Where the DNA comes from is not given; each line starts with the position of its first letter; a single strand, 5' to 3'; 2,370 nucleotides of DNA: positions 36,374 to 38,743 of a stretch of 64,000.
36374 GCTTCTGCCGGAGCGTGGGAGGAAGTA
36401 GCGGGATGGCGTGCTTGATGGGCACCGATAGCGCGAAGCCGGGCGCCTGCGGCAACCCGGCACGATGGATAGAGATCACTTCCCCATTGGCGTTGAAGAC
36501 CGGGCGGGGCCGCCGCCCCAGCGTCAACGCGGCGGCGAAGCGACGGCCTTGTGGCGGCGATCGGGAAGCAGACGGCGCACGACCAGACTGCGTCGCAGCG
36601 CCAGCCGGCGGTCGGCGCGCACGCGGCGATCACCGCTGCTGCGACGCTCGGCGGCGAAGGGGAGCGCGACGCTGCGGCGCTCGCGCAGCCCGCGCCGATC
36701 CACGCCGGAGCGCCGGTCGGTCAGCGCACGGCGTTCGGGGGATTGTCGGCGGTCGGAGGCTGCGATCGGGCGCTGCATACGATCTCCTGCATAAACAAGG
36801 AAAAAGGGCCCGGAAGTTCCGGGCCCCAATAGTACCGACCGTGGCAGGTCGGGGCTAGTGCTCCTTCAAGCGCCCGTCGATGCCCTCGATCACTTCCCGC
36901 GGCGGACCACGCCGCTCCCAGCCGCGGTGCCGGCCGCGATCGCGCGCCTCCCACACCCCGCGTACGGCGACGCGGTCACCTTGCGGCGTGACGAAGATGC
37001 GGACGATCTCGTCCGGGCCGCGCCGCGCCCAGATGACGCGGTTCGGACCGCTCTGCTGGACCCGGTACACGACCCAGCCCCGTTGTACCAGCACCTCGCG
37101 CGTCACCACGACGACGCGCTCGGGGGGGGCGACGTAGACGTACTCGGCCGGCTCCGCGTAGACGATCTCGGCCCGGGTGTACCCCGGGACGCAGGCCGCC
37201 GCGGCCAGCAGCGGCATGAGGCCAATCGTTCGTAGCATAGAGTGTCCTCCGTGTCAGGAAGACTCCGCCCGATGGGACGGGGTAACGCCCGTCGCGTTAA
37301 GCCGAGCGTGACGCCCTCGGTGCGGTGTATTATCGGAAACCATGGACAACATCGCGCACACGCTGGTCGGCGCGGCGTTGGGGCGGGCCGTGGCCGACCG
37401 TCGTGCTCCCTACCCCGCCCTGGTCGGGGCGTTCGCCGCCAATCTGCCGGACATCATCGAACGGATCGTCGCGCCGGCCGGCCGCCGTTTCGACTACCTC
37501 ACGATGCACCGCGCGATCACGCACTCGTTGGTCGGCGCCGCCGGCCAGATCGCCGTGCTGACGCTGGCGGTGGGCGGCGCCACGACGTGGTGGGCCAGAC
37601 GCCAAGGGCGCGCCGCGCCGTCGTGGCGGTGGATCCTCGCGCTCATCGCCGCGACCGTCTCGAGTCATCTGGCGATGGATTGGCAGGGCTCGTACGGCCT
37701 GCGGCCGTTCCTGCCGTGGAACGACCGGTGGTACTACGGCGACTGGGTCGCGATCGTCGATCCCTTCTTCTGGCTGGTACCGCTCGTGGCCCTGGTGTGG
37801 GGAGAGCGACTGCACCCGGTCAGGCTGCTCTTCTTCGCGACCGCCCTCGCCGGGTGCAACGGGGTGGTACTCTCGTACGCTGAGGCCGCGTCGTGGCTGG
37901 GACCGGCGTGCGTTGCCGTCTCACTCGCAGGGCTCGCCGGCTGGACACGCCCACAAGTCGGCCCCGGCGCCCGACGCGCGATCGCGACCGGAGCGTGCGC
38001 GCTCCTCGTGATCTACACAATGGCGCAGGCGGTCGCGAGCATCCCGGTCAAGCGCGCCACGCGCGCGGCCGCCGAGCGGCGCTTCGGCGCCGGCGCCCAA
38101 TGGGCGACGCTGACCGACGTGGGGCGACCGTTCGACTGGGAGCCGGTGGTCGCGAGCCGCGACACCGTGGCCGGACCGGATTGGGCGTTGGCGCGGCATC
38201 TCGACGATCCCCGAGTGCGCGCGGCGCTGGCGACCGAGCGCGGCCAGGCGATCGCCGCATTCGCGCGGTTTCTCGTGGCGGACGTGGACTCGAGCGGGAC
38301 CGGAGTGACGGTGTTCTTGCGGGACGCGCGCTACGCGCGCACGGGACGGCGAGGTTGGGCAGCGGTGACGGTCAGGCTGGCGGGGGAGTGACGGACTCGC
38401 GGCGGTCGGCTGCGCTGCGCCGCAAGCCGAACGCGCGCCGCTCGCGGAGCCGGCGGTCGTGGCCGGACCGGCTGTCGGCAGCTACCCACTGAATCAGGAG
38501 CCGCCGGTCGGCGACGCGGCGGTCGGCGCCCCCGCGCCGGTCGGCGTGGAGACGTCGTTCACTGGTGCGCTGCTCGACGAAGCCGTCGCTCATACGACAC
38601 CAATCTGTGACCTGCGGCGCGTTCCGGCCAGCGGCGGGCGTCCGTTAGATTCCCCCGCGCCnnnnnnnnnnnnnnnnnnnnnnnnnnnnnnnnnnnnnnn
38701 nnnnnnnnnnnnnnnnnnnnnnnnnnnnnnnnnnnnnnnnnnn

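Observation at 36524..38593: Two paralogous small arginine-rich proteins made almost entirely of [DE]RR repeats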

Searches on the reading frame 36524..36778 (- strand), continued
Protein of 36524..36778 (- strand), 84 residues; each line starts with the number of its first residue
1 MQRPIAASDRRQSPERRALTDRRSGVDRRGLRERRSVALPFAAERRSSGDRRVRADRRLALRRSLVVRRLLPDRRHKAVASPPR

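Call 81: find_encoding_contigs(protein=P0201, flank=8000, max_places=3)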
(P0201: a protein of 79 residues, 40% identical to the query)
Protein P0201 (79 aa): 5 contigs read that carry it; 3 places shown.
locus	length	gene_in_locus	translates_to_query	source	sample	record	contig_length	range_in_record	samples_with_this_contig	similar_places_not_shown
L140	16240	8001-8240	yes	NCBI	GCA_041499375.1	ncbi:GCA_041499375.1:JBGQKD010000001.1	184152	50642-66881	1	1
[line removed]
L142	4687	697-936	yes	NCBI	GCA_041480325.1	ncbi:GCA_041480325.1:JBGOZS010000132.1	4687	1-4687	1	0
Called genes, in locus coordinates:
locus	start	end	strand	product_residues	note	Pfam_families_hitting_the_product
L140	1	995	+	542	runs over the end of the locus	PF00528:BPD_transp_1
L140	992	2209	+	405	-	PF07690:MFS_1, PF12832:MFS_1_like (weak), PF13347:MFS_2 (weak), PF00083:Sugar_tr, PF13347:MFS_2, PF07690:MFS_1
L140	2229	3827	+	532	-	PF00884:Sulfatase (faint), PF01663:Phosphodiest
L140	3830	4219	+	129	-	-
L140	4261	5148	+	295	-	PF00005:ABC_tran, PF13304:AAA_21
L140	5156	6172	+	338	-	PF12698:ABC2_membrane_3, PF01061:ABC2_membrane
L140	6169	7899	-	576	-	PF00069:Pkinase, PF03109:ABC1 (faint), PF00069:Pkinase, PF07714:PK_Tyr_Ser-Thr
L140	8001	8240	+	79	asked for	-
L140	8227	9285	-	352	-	PF04307:YdjM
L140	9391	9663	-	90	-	-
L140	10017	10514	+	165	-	PF14352:DUF4402 (faint)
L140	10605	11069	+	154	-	-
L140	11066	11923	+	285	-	-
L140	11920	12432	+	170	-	PF14352:DUF4402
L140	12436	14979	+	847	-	PF17210:SdrD_B (faint), PF13620:CarboxypepD_reg (weak)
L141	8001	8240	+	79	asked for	-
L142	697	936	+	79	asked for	-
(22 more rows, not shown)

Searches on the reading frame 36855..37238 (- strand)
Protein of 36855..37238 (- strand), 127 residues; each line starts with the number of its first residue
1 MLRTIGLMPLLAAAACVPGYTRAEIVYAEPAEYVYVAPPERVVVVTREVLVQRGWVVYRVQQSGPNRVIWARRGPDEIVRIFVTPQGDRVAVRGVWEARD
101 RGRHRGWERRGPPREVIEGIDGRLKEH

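Call 5: search_protein_families(library=pfam, proteins=[window:36855-37238:-], max_evalue=1)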
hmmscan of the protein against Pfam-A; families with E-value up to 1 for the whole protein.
window:36855-37238:- (127 aa): 0 families

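Call 6: search_protein_families(library=ncbifam, proteins=[window:36855-37238:-], max_evalue=1)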
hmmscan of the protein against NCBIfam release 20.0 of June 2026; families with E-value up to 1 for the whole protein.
window:36855-37238:- (127 aa): 1 family
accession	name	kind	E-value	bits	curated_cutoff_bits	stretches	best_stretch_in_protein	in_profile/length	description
NF045790.1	OxalOxreddelta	equivalog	0.058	12.6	230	1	28-82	71-126/316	oxalate oxidoreductase subunit delta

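Call 65: list_cluster_members(proteins=[window:36527-36829:-, window:36388-36855:+, window:36465-36791:+, window:36551-36829:+, window:36858-37238:-, window:37342-38388:+, window:38662-40365:+])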
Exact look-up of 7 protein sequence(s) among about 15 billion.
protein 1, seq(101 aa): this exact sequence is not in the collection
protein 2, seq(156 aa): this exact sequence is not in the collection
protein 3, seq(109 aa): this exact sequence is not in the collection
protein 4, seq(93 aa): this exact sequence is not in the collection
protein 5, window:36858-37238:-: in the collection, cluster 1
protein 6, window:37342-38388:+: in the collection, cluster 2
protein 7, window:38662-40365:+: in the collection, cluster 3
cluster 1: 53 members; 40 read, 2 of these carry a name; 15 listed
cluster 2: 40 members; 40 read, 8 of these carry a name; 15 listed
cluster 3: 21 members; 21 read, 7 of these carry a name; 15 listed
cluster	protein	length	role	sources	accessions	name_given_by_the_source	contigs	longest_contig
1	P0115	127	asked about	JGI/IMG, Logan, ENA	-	-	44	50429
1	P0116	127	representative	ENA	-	-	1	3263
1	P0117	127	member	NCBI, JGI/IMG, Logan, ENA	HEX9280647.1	MAG TPA: hypothetical protein VF890_08375 [Gemmatimonadales bacterium]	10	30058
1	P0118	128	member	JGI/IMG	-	hypothetical protein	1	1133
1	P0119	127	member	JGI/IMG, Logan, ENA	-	-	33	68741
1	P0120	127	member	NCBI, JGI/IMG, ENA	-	-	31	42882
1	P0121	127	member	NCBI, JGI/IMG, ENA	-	-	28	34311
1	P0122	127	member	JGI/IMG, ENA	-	-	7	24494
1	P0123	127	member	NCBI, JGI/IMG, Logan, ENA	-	-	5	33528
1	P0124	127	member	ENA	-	-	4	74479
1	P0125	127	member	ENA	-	-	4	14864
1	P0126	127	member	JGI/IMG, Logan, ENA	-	-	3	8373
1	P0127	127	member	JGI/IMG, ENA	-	-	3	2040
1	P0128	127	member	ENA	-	-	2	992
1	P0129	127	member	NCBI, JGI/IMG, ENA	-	-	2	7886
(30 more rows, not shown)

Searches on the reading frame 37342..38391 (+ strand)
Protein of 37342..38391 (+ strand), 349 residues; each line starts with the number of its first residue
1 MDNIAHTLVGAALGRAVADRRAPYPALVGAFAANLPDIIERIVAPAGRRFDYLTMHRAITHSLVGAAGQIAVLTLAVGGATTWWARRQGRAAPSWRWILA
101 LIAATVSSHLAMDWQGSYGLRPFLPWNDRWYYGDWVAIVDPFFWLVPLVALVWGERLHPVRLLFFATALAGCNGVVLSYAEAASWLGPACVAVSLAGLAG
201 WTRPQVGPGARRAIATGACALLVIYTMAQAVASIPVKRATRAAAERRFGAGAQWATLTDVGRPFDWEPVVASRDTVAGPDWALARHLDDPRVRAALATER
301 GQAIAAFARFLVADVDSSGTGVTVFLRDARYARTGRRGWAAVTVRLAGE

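Call 5: search_protein_families(library=pfam, proteins=[window:37342-38391:+], max_evalue=1)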
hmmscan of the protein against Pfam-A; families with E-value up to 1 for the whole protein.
window:37342-38391:+ (349 aa): 1 family
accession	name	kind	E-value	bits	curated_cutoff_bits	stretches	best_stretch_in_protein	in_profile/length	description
PF04307.19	YdjM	-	1e-24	87.5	29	1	1-169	1-164/176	YdjM inner membrane protein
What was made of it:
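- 37342..38391 (+): YdjM-family membrane protein gene. Its 3' end overlaps the 3' end of ORF2 by 20 nt. Pfam YdjM, E = 1e-24 (call 5).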

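Call 6: search_protein_families(library=ncbifam, proteins=[window:37342-38391:+], max_evalue=1)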
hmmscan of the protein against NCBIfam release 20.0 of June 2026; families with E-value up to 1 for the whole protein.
window:37342-38391:+ (349 aa): 1 family
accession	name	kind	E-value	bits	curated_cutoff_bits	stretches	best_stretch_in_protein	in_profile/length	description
NF045925.1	3-sucCA_synth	equivalog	0.1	11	800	1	4-60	88-144/498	3-succinylated cholic acid synthase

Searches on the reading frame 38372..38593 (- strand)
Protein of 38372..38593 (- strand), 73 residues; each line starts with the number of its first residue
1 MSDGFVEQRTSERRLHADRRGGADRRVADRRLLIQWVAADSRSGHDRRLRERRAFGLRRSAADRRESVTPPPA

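Call 5: search_protein_families(library=pfam, proteins=[window:38372-38593:-], max_evalue=1)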
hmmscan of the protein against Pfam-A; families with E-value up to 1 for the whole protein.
window:38372-38593:- (73 aa): 0 families

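Call 6: search_protein_families(library=ncbifam, proteins=[window:38372-38593:-], max_evalue=1)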
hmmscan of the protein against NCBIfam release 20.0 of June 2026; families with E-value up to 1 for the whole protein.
window:38372-38593:- (73 aa): 0 families

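Call 11: find_homologous_proteins(query=window:38375-38593:-, max_evalue=0.001)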
Query window:38375-38593:- (73 aa): 2 proteins with E <= 0.001 among 26 candidates.
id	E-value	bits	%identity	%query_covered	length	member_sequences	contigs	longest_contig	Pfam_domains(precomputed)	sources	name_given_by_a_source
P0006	9.1e-35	135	96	100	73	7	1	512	-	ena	-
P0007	1.1e-17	81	68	100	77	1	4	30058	-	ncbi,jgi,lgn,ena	-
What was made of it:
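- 38372..38593 (-): Type-2 [DE]RR hexapeptide-repeat protein gene (ORF2). 73 aa, net charge +8, 8 RR pairs. Orthologues P0006 and P0007: call 11.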

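Call 12: find_encoding_contigs(protein=P0007, flank=10000, max_places=6)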
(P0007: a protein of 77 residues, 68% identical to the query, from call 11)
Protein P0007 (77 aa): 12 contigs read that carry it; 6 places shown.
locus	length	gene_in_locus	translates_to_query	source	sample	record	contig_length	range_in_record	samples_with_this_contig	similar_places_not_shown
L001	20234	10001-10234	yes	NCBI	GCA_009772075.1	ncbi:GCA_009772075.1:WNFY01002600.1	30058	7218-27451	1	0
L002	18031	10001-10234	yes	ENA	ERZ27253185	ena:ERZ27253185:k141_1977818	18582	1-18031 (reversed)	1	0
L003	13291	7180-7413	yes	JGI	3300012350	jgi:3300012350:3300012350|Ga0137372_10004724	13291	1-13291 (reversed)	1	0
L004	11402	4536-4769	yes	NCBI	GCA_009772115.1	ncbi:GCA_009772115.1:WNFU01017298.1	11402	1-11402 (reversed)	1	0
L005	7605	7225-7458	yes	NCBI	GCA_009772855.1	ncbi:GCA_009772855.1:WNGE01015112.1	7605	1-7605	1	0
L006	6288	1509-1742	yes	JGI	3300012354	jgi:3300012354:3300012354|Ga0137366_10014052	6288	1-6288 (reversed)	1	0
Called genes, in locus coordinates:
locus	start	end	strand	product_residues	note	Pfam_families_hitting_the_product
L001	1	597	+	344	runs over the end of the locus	PF01547:SBP_bac_1, PF13531:SBP_bac_11, PF13416:SBP_bac_8, PF13343:SBP_bac_6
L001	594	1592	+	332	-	PF00005:ABC_tran, PF13304:AAA_21 (faint), PF08402:TOBE_2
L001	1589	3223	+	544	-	PF00528:BPD_transp_1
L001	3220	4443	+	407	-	PF07690:MFS_1, PF00083:Sugar_tr, PF13347:MFS_2, PF07690:MFS_1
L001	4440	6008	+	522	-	PF00884:Sulfatase (faint), PF01663:Phosphodiest, PF01676:Metalloenzyme (faint)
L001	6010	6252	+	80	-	-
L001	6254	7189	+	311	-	PF00005:ABC_tran, PF13304:AAA_21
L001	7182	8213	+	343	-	PF12698:ABC2_membrane_3, PF01061:ABC2_membrane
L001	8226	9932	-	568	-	PF00069:Pkinase, PF03109:ABC1 (faint), PF00069:Pkinase, PF07714:PK_Tyr_Ser-Thr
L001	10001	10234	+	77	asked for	-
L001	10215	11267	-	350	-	PF04307:YdjM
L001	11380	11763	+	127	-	-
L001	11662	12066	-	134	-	-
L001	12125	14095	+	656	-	PF16697:Yop-YscD_cpl, PF00498:FHA, PF16697:Yop-YscD_cpl, PF00498:FHA, PF00089:Trypsin, PF13365:Trypsin_2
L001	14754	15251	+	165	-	PF14352:DUF4402 (faint)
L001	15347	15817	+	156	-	PF14352:DUF4402 (weak)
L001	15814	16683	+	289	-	-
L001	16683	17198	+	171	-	PF14352:DUF4402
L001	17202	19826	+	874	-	PF17210:SdrD_B (faint), PF13620:CarboxypepD_reg (weak)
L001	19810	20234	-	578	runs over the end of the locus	PF08448:PAS_4, PF00512:HisKA, PF02518:HATPase_c, PF00072:Response_reg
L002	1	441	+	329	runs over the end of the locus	?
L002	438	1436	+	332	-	PF00005:ABC_tran, PF13304:AAA_21 (faint), PF08402:TOBE_2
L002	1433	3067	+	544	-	PF00528:BPD_transp_1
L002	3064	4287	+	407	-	PF07690:MFS_1, PF00083:Sugar_tr (weak), PF13347:MFS_2, PF07690:MFS_1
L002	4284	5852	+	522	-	PF00884:Sulfatase (faint), PF01663:Phosphodiest, PF01676:Metalloenzyme (faint)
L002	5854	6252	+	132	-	-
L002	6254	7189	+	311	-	PF00005:ABC_tran, PF13304:AAA_21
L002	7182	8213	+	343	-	PF12698:ABC2_membrane_3, PF01061:ABC2_membrane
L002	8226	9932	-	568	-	PF00069:Pkinase, PF01636:APH (faint), PF03109:ABC1 (faint), PF00069:Pkinase, PF07714:PK_Tyr_Ser-Thr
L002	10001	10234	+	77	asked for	-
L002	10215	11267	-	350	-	PF04307:YdjM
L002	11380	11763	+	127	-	-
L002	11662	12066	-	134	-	-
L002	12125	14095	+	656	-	PF16697:Yop-YscD_cpl, PF00498:FHA, PF16697:Yop-YscD_cpl, PF00498:FHA, PF00089:Trypsin, PF13365:Trypsin_2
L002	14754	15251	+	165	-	PF14352:DUF4402 (faint)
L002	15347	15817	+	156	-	PF14352:DUF4402 (weak)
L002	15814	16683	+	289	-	-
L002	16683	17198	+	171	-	PF14352:DUF4402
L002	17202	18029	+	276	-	?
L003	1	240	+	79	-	?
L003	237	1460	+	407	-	PF07690:MFS_1, PF00083:Sugar_tr, PF13347:MFS_2, PF07690:MFS_1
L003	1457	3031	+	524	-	PF00884:Sulfatase (faint), PF01663:Phosphodiest, PF01676:Metalloenzyme (faint)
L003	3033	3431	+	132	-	-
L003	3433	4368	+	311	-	PF00005:ABC_tran, PF13304:AAA_21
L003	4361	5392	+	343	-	PF12698:ABC2_membrane_3, PF01061:ABC2_membrane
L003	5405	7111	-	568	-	PF00069:Pkinase, PF03109:ABC1 (faint), PF00069:Pkinase, PF07714:PK_Tyr_Ser-Thr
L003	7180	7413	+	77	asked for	-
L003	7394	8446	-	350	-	PF04307:YdjM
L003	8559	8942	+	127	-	-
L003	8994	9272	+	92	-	-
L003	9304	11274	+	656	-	PF16697:Yop-YscD_cpl, PF00498:FHA, PF16697:Yop-YscD_cpl, PF00498:FHA, PF00089:Trypsin, PF13365:Trypsin_2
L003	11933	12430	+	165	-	PF14352:DUF4402 (faint)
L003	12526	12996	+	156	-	PF14352:DUF4402 (weak)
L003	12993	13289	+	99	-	?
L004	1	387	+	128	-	?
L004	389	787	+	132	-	-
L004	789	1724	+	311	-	PF00005:ABC_tran, PF13304:AAA_21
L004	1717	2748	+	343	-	PF12698:ABC2_membrane_3, PF01061:ABC2_membrane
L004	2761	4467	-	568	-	PF00069:Pkinase, PF03109:ABC1 (faint), PF00069:Pkinase, PF07714:PK_Tyr_Ser-Thr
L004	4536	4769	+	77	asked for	-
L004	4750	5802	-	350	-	PF04307:YdjM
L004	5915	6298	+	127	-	-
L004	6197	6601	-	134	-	-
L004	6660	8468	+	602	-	PF16697:Yop-YscD_cpl, PF00498:FHA, PF16697:Yop-YscD_cpl (weak), PF00498:FHA, PF28533:DUF8429 (faint), PF00089:Trypsin, PF13365:Trypsin_2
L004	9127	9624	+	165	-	PF14352:DUF4402 (faint)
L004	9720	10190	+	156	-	PF14352:DUF4402 (weak)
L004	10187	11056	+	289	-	-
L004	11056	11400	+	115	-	?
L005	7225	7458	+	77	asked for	-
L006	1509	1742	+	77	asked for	-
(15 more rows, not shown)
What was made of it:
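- Gene callers chose the antisense ORF in L001, L002 and L004 (call 12).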

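Call 68: search_protein_families(library=pfam, proteins=[L003:9304-11274:+], max_evalue=0.01)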
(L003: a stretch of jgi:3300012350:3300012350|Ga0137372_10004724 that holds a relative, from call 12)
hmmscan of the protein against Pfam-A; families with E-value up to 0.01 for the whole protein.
L003:9304-11274:+ (656 aa): 6 families
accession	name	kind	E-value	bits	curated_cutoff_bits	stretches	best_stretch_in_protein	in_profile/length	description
PF00498.31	FHA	-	2.8e-33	114.6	20.7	2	22-89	1-67/67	FHA domain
PF13365.12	Trypsin_2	-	8.2e-26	91.9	27.6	1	479-620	1-142/144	Trypsin-like peptidase domain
PF16697.10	Yop-YscD_cpl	-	1.6e-21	76.8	33.2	2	14-92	11-87/94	Inner membrane component of T3SS, cytoplasmic domain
PF00089.32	Trypsin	-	3.6e-11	43.8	20.6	1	472-632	20-204/220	Trypsin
PF00949.27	Peptidase_S7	-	0.0023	18.2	20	1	605-626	95-116/131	Peptidase S7, Flavivirus NS3 serine protease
PF09311.16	Rab5-bind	-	0.0056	16.6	33.6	1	343-410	48-115/307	Rabaptin-like protein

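Call 78: predict_structure(alignment_id=A7)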
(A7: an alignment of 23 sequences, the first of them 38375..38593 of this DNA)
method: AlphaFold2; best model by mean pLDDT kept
length: 73 residues; sequences in the alignment: 23
mean_pLDDT: 60.9   pTM: 0.16
mean pLDDT of the five models: 60.9, 60.4, 59.5, 58.9, 58.1
residues with pLDDT >= 90: 0; 70-90: 11; 50-70: 59; < 50: 3
segments of 3 or more residues with pLDDT < 50: none
pLDDT, mean of each block of 10 residues (from residue 1): 52 60 64 78 58 57 58 55
secondary structure, 60 per line:
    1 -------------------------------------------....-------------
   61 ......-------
elements in order: H44-47 H61-66
